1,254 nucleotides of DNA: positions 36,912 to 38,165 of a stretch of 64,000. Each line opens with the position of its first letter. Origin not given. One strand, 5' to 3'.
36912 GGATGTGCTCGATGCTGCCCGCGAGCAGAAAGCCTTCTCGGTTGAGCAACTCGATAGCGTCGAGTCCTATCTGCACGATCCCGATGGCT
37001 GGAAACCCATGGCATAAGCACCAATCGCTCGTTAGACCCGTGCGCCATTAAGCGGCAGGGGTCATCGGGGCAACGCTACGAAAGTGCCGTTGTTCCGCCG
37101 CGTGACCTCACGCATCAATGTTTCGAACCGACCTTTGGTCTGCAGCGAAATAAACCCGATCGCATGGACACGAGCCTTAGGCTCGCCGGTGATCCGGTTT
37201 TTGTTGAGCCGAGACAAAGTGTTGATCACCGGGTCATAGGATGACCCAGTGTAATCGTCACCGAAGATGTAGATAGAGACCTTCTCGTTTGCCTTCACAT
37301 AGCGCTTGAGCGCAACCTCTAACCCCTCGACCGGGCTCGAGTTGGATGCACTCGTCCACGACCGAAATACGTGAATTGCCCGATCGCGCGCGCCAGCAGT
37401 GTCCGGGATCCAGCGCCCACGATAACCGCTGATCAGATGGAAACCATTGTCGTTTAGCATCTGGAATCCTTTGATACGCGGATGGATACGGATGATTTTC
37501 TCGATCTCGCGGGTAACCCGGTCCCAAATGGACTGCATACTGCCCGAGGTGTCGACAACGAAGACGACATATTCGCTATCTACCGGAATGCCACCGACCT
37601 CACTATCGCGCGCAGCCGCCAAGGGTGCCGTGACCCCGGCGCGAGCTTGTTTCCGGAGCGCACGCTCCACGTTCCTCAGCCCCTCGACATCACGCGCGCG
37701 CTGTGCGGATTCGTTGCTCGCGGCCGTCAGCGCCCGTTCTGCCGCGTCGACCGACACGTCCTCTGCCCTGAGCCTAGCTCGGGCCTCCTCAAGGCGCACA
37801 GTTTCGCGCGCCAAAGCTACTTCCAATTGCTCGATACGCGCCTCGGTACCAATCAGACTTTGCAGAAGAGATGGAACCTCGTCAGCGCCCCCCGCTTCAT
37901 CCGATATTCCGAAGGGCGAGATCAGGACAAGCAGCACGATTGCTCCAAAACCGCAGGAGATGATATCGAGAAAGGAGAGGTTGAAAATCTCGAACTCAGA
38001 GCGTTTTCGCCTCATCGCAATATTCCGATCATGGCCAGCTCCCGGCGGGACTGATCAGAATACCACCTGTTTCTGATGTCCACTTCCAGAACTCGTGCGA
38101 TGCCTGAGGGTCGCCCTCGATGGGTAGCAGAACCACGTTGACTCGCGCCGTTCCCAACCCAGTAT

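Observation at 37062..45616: Candidate undescribed PMF-driven envelope system: MotA/ExbB channel, two ExbD-anchored vWA proteins, a PEGA/FGE-sulfatase protein, and TPR, lipoprotein and secreted partners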

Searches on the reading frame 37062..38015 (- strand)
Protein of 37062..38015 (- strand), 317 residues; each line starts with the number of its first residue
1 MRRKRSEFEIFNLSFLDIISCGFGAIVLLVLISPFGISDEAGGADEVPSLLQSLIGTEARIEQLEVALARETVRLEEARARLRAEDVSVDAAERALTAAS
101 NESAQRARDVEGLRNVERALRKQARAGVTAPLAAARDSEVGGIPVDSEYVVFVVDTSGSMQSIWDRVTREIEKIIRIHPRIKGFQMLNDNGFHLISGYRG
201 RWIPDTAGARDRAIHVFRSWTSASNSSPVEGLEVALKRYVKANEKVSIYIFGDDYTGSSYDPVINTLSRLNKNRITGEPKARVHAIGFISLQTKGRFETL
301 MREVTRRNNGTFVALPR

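Call 3: search_protein_families(library=pfam, proteins=[window:37062-38015:-], max_evalue=0.1)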
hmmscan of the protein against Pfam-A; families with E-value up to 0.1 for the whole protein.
window:37062-38015:- (317 aa): 5 families
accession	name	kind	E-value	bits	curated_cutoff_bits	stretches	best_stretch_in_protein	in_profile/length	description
PF06511.16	T3SS_TC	-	0.0037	17.2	25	1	51-174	44-158/355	Type III secretion systems tip complex components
PF00092.34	VWA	-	0.021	15.5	23.8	1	150-176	2-29/174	von Willebrand factor type A domain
PF25106.1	VWA_4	-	0.024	14.7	27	1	150-176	2-28/169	von Willebrand factor A domain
PF13519.12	VWA_2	-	0.032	15.3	27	0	150-176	1-33/107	von Willebrand factor type A domain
PF02472.21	ExbD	-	0.087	13.3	25.4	0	224-276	69-119/128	Biopolymer transport protein ExbD/TolR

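Call 4: search_protein_families(library=ncbifam, proteins=[window:37062-38015:-], max_evalue=0.1)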
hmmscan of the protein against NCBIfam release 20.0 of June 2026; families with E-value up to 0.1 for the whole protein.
window:37062-38015:- (317 aa): 1 family
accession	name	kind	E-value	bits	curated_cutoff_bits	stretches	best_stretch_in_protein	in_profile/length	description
TIGR02168.1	SMC_prok_B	equivalog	0.028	12.1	567.35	1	57-124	440-507/1181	chromosome segregation protein SMC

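Call 5: search_protein_families(library=padloc, proteins=[window:37062-38015:-], max_evalue=0.1)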
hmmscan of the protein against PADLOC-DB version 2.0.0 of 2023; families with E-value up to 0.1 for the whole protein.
window:37062-38015:- (317 aa): 0 families

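Call 6: find_homologous_proteins(query=window:37062-38015:-)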
Query window:37062-38015:- (317 aa): 7834 proteins with E <= 0.001 among 8000 candidates; the best 120 are listed.
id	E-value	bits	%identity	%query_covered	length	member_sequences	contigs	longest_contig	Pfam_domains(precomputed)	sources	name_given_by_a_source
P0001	3.6e-201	684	100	100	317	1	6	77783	-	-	-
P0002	1.4e-164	564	82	100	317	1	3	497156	-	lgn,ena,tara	tara:strand:- start:232070 stop:233023 length:954 start_codon:yes stop_codon:yes gene_type:complete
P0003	2.3e-164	564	82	100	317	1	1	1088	-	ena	-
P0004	3.1e-164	563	82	100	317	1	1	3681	-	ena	-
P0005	4.6e-164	563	82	100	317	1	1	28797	-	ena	-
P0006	2.3e-163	560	82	100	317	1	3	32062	-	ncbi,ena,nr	ncbi:MAG: hypothetical protein HOK11_09815 [Rhodospirillaceae bacterium]|nr:hypothetical protein [Rh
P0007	5.8e-163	559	81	100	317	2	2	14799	-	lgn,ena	-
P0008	1.4e-162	558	81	100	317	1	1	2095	-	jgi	-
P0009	2.3e-162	557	81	100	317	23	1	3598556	-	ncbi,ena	-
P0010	4.5e-160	549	80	100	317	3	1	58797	-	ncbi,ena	-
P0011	1.1e-159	548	80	99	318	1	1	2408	-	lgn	-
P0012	3.8e-159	546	79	100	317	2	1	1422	-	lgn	-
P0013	2.7e-158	544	79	100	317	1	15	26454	-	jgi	jgi:hypothetical protein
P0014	1.1e-157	542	78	100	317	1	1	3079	-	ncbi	-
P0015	4.0e-157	540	78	100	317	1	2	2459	-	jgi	-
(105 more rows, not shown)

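Call 17: find_related_loci(query=window:37062-38015:-, collection=genome_contigs, flank=10000)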
Query window:37062-38015:- (317 aa) in genome_contigs; peptide patterns used: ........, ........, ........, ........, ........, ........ (x = any residue, [..] = any of these).
599 stretches matched a pattern (row limit reached: there are more); 58 encode a relative of the query (tblastn E <= 1e-3); 58 distinct loci.
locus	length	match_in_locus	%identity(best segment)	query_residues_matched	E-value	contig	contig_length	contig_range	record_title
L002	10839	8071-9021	82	1-317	9e-175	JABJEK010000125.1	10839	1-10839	MAG: Rhodospirillaceae bacterium isolate SI074_bin10 k141_2248474, whole genome shotgun sequence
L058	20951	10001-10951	81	1-317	5e-168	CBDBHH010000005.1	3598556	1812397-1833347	MAG: Alphaproteobacteria bacterium isolate bcc394d7-c654-44df-b0f3-7ba1a8824e42 genome assembly, contig: contig_5, whole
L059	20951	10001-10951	80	1-317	6e-167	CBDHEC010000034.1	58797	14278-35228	MAG: Alphaproteobacteria bacterium isolate 1c81f69c-037a-4853-b6df-20dfcc48d13e genome assembly, contig: contig_34, whol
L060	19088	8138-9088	77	1-317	2e-165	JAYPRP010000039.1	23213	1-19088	MAG: Rhodospirillaceae bacterium isolate SD3107_S37.maxbin.038_sub NODE_487_length_23213_cov_8.19999, whole genome shotg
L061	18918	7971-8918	81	1-316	6e-169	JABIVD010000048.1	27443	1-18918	MAG: Rhodospirillaceae bacterium isolate SI072_bin63 k141_2031828, whole genome shotgun sequence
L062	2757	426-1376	68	1-317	3e-150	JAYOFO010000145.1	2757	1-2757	MAG: Rhodospirillaceae bacterium isolate 139551_S153_metabat_bins_2.tsv.032 NODE_35964_length_2757_cov_33.621762, whole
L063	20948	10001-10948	63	1-316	4e-131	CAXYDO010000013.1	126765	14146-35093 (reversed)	MAG: uncultured Alphaproteobacteria bacterium isolate FRAM_RAS_F4_11_2016-MAG_9 genome assembly, contig: FRAM_RAS_F4_11_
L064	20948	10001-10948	63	1-316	2e-130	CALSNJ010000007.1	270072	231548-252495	MAG: uncultured Alphaproteobacteria bacterium isolate K_MB42 genome assembly, contig: contig_21401_K_MB42, whole genome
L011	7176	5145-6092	64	1-316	2e-130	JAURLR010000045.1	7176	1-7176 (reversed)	MAG: Alphaproteobacteria bacterium isolate SFB_Oligo_Co_136 k141_641279, whole genome shotgun sequence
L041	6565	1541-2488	65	1-316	8e-130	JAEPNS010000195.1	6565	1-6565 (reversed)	MAG: Alphaproteobacteria bacterium isolate HXMU1420-4 NODE_195_length_6565_cov_3.999383, whole genome shotgun sequence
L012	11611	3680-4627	62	1-316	3e-129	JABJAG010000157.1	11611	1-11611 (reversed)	MAG: Alphaproteobacteria bacterium isolate SI073_bin183 k141_1747302, whole genome shotgun sequence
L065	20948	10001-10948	62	1-316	1e-127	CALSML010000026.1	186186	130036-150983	MAG: uncultured Alphaproteobacteria bacterium isolate A_MB178 genome assembly, contig: contig_13734_A_MB178, whole genom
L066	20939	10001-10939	60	1-316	2e-119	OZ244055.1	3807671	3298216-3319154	MAG: Alphaproteobacteria bacterium isolate 704cdb66-9897-4ec8-b8cd-f14a69034c9a genome assembly, chromosome: 1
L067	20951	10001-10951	57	1-317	1e-114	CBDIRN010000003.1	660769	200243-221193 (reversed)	MAG: uncultured Rhodospirillales bacterium isolate K1855-m1-bin08 genome assembly, contig: N-K1855-C189, whole genome sh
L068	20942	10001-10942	56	1-317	3e-111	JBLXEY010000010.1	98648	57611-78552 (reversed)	MAG: Rhodospirillales bacterium isolate ET02-02 T02maxbin_out.002RE.5K@10, whole genome shotgun sequence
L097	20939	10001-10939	46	1-316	2e-84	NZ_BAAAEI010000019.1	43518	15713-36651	Bowmanella denitrificans strain JCM 13378 sequence19, whole genome shotgun sequence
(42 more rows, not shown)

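Call 32: find_homologous_proteins(query=L097:10001-10939:+)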
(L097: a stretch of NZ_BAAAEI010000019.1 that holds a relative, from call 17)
Query L097:10001-10939:+ (313 aa): 6469 proteins with E <= 0.001 among 8000 candidates; the best 120 are listed.
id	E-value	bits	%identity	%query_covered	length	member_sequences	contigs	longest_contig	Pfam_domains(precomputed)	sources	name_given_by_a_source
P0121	2.6e-193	659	98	100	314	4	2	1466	-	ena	-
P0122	1.3e-121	423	62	100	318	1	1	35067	-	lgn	-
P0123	1.4e-121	423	61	100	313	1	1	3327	-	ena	-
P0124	2.1e-120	419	61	100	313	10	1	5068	-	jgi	-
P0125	2.8e-120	419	61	100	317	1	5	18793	-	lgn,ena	-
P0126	2.8e-120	419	60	100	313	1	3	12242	-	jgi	jgi:hypothetical protein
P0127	1.8e-119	416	60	100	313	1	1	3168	-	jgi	jgi:hypothetical protein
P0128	2.1e-119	416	60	100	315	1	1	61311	-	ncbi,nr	ncbi:hypothetical protein OAS86_00245 [Gammaproteobacteria bacterium]|nr:hypothetical protein [Gamma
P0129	5.5e-119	415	60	100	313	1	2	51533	-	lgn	-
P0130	9.8e-119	414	60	100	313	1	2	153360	-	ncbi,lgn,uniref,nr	ncbi:hypothetical protein AB835_00420 [Candidatus Endobugula sertula]|uniref:Uncharacterized protein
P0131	1.3e-118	414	60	100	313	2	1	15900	PF20379.4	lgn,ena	-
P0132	7.4e-118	411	60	100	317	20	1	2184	-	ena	-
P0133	5.3e-117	408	59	100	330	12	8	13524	-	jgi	jgi:hypothetical protein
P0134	7.0e-117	408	60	100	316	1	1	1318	-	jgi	jgi:hypothetical protein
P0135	9.4e-117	407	59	100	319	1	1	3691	-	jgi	jgi:hypothetical protein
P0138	7.1e-113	395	57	100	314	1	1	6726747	-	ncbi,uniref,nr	ncbi:hypothetical protein SG34_002635 [Thalassomonas viridans]|uniref:von Willebrand factor A n=1 Ta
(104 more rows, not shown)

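Call 35: find_related_loci(query=A4, collection=genome_contigs, flank=10000)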
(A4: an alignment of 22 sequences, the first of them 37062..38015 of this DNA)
Query A4 (317 aa) in genome_contigs; peptide patterns used: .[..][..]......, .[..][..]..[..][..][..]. (x = any residue, [..] = any of these).
600 stretches matched a pattern (row limit reached: there are more); 229 encode a relative of the query (tblastn E <= 1e-3); the best 80 are kept; 80 distinct loci.
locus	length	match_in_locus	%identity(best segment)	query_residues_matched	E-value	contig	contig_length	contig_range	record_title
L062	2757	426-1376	68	1-317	4e-150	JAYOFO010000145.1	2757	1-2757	MAG: Rhodospirillaceae bacterium isolate 139551_S153_metabat_bins_2.tsv.032 NODE_35964_length_2757_cov_33.621762, whole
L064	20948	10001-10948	63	1-316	3e-130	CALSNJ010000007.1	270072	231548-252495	MAG: uncultured Alphaproteobacteria bacterium isolate K_MB42 genome assembly, contig: contig_21401_K_MB42, whole genome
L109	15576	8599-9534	52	1-315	1e-103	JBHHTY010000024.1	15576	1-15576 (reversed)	MAG: Mariprofundus sp. isolate S.9.sp1_bin.5 NODE_570_length_15576_cov_5.612976, whole genome shotgun sequence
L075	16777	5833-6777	53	1-317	9e-103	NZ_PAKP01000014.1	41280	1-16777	MAG: Sneathiella sp. isolate SAT66 MHASMcontig_2196485, whole genome shotgun sequence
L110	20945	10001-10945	52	1-317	2e-102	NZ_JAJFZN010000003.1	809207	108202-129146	Sneathiella sp. HT1-7 HT1-7_3, whole genome shotgun sequence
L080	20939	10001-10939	52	1-316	4e-101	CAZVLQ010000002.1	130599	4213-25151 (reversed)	MAG TPA_asm: uncultured Zetaproteobacteria bacterium isolate binchicken_co253_79 genome assembly, contig: NODE_21_length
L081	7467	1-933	51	3-316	2e-100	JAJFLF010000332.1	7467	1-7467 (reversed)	MAG: Mariprofundus sp. isolate OFTM13 OFTM13_331, whole genome shotgun sequence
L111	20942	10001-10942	47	1-316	8e-96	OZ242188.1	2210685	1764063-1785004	MAG: Nitrosomonadaceae bacterium isolate 345e2db2-26ea-423b-8398-d52ac4262650 genome assembly, chromosome: 1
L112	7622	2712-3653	48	1-316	5e-96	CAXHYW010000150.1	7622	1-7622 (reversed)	MAG TPA_asm: uncultured Desulfobacteraceae bacterium isolate SRR13485161_binner123_1 genome assembly, contig: ERZ1421221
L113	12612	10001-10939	51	1-316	7e-99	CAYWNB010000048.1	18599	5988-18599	MAG TPA_asm: uncultured Desulfobacula sp. isolate binchicken_co181_370 genome assembly, contig: NODE_4813_length_18599_c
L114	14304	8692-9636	47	1-316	2e-94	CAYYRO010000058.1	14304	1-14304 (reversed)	MAG TPA_asm: uncultured Methylophaga sp. isolate SRP304980_co1_193 genome assembly, contig: NODE_2477_length_14304_cov_5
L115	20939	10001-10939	46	1-316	1e-94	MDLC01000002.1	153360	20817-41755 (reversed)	Candidatus Endobugula sertula isolate AB1-4 AB835_contig000002, whole genome shotgun sequence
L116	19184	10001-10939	47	1-316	3e-94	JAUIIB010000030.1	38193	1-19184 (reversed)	MAG: Gammaproteobacteria bacterium isolate Co_bin.240 NODE_6780_length_38193_cov_2.266458, whole genome shotgun sequence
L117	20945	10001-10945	45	1-316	5e-93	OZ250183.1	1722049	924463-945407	MAG: Gammaproteobacteria bacterium isolate 199f01e0-4b69-4957-895e-b8a6e33be50a genome assembly, chromosome: 1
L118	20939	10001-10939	46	1-316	5e-88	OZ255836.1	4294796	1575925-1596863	MAG: Gammaproteobacteria bacterium isolate ca7a236c-5591-4785-93cc-85d1117cbe75 genome assembly, chromosome: 1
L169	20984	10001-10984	37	1-315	6e-64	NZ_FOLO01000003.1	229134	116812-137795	Pseudoalteromonas denitrificans DSM 6059, whole genome shotgun sequence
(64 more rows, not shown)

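Call 40: search_protein_families(library=pfam, proteins=[L169:7601-8896:+, L169:11049-11651:+, L169:11760-12434:+, L169:12453-13922:+, L169:8901-9989:+, L169:9980-11005:+], max_evalue=0.01)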
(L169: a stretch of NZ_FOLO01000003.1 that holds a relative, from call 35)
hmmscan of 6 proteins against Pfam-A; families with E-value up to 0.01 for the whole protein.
L169:7601-8896:+ (431 aa): 0 families

L169:11049-11651:+ (200 aa): 0 families

L169:11760-12434:+ (224 aa): 0 families

L169:12453-13922:+ (489 aa): 1 family
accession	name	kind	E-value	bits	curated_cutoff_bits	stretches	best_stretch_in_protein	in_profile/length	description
PF01435.24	Peptidase_M48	-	2.9e-35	122.2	20.3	1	65-251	3-182/186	Peptidase family M48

L169:8901-9989:+ (362 aa): 1 family
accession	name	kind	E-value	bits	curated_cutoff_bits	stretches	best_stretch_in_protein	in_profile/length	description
PF13519.12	VWA_2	-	4.6e-07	30.9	27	1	161-286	1-106/107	von Willebrand factor type A domain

L169:9980-11005:+ (341 aa): 0 families

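Call 43: search_solved_structures(query=A5, max_evalue=1)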
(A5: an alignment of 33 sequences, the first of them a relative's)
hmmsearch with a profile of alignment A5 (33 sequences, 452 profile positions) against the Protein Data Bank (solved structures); distinct sequences matched with E-value up to 1: 45.
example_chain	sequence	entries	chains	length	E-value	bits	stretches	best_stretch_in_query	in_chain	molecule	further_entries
7olc_C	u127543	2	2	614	0.0006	22.2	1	83-318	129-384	Ribosome-associated molecular chaperone SSB1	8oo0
3po8_A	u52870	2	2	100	0.00064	22.2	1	361-440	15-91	Putative uncharacterized protein TB39.8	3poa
2lc1_A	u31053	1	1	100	0.00067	22.1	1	361-440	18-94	Putative uncharacterized protein TB39.8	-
1wln_A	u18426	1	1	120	0.00069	22.1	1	364-441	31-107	Afadin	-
2fez_A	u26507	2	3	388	0.00088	21.7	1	333-444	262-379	Probable regulatory protein embR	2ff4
3oun_A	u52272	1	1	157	0.003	19.9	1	361-440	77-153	Putative uncharacterized protein TB39.8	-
3fm8_A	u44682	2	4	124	0.0035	19.7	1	368-438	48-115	Kinesin-like protein KIF13B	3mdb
1lgq_A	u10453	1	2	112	0.0046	19.3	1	356-437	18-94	cell cycle checkpoint protein CHFR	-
5tky_A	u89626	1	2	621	0.005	19.2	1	84-318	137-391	Putative uncharacterized protein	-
1lgp_A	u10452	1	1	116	0.0051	19.2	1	356-437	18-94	cell cycle checkpoint protein CHFR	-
2eh0_A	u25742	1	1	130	0.0062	18.9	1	364-439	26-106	Kinesin-like protein KIF1B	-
1uht_A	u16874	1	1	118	0.013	17.8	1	383-447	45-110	expressed protein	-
1g6g_A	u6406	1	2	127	0.013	17.8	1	394-444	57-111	PROTEIN KINASE RAD53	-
3kvg_A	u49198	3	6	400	0.017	17.5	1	92-293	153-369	Heat shock 70 (HSP70) protein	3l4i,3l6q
2aff_A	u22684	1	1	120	0.019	17.3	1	393-437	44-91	Antigen KI-67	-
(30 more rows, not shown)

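Call 44: search_protein_families(library=pfam, alignment_id=A5, max_evalue=0.01)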
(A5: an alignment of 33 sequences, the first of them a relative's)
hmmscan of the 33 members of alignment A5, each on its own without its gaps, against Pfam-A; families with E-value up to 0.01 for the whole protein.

A. member 1, L169:7601-8893:+ (431 aa): 0 families

B. families by the number of members that match (of 33 scanned): 3 families
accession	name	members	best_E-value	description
PF00498.31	FHA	12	1.1e-13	FHA domain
PF16697.10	Yop-YscD_cpl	10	4.5e-08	Inner membrane component of T3SS, cytoplasmic domain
PF03711.20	OKR_DC_1_C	1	0.0075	Orn/Lys/Arg decarboxylase, C-terminal domain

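Call 50: search_solved_structures(query=A4, max_evalue=1, show_alignments=1)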
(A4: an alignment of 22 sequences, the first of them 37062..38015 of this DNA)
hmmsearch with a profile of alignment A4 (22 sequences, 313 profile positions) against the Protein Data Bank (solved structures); distinct sequences matched with E-value up to 1: 14.
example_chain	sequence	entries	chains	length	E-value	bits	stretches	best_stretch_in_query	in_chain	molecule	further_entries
4zry_B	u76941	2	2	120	0.018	17.6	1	40-121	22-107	Keratin, type II cytoskeletal 1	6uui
6otn_A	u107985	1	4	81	0.17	14.4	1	44-109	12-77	Tropomyosin alpha-3 chain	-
6n2y_b2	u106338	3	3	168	0.21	14.1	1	25-128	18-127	ATP synthase subunit b | Bacillus PS3 ATP synthase subunit b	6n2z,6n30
9jc1_A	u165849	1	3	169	0.22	14.1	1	25-128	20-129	ATP synthase subunit b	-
5ovn_A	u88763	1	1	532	0.27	13.7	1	115-171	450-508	POL protein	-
6n2y_b1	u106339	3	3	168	0.32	13.5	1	25-128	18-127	ATP synthase subunit b | Bacillus PS3 ATP synthase subunit b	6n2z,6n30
6n2d_b2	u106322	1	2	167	0.33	13.5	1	25-128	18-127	ATP synthase subunit b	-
9jc1_B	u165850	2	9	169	0.34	13.4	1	25-128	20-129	ATP synthase subunit b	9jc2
2wpq_A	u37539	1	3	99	0.41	13.2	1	44-116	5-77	TRIMERIC AUTOTRANSPORTER ADHESIN FRAGMENT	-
7o92_A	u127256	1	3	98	0.43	13.1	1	41-116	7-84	hypothetical protein UY81_C0065G0003 residues 18-54 from Candidatus Giovannonibacteria bac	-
6jfv_B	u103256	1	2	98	0.44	13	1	43-120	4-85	Keratin, type II cytoskeletal 5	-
6kos_A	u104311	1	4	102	0.47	12.9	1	47-119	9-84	SUWA (Super WA20)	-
3tnu_B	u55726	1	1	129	0.47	12.9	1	40-120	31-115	Keratin, type II cytoskeletal 5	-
5aps_A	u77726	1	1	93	0.57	12.7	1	42-100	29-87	GENERAL CONTROL PROTEIN GCN4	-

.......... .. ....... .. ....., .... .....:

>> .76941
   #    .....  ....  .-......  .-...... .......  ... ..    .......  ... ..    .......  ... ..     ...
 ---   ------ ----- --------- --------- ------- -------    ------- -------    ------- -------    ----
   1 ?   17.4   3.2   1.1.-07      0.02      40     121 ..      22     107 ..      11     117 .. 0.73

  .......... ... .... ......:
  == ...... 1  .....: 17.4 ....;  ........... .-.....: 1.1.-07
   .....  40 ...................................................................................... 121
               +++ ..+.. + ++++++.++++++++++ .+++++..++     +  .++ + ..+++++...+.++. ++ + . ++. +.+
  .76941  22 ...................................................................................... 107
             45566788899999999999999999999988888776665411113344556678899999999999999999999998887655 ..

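Call 63: predict_structure(alignment_id=A6)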
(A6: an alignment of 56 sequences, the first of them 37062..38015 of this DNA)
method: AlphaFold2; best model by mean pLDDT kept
length: 317 residues; sequences in the alignment: 56
mean_pLDDT: 76.1   pTM: 0.55
mean pLDDT of the five models: 76.1, 74.5, 73.4, 73.0, 71.8
residues with pLDDT >= 90: 76; 70-90: 160; 50-70: 27; < 50: 54
segments of 3 or more residues with pLDDT < 50: 1-44, 127-136
pLDDT, mean of each block of 10 residues (from residue 1): 36 36 39 35 54 78 86 85 82 81 79 74 53 49 80 90 89 86 92 88 92 90 75 92 90 83 89 89 89 79 90 84
secondary structure, 60 per line:
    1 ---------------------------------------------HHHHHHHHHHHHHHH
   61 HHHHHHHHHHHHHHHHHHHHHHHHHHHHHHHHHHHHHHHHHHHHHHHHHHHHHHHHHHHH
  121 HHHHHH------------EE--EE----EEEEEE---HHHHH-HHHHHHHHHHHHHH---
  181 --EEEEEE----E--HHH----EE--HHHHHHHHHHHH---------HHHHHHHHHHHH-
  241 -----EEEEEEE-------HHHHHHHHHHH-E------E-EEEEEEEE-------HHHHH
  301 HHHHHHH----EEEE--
elements in order: H46-126 E149-154 H158-162 H164-177 E183-188 H207-218 H228-239 E246-252 H260-270 E281-288 H296-307 E312-315
